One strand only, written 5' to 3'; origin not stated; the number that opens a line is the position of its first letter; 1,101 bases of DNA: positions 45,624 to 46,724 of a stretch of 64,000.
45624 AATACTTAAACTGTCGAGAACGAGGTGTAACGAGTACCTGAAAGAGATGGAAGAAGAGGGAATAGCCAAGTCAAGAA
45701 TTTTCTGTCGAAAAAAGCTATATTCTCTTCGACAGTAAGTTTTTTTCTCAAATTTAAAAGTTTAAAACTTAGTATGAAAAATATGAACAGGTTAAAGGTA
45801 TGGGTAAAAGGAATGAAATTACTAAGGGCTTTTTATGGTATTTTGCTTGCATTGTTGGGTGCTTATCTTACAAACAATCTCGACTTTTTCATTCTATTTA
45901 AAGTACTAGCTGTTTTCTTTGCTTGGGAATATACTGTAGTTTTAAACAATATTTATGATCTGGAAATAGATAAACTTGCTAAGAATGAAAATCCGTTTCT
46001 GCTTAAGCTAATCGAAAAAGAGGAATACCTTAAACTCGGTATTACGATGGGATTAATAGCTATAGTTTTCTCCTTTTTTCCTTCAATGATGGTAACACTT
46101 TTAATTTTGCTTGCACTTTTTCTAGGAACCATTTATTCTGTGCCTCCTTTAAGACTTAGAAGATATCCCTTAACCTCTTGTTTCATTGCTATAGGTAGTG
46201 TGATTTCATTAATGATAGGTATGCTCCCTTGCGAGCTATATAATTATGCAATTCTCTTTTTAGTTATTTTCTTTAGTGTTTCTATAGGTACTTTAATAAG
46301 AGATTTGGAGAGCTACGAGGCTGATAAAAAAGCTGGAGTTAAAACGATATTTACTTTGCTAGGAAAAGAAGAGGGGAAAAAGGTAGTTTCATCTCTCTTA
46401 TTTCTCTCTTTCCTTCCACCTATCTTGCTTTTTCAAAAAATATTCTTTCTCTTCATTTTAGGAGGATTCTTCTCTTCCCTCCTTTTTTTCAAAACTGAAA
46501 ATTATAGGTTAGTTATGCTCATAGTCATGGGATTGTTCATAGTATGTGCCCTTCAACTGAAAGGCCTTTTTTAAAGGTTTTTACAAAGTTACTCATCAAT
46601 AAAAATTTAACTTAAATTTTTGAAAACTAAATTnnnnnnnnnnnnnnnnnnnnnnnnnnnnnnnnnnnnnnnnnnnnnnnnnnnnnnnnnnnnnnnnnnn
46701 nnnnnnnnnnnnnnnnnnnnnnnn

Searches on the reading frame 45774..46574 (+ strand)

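Call 11: search_protein_families(library=pfam, proteins=[window:45774-46574:+], max_evalue=0.1)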
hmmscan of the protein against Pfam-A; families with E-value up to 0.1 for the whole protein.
window:45774-46574:+ (266 aa): 1 family
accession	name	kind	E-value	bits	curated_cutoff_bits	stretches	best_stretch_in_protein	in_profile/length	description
PF01040.23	UbiA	-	2.4e-20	73.3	34.2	1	26-240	9-228/250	UbiA prenyltransferase family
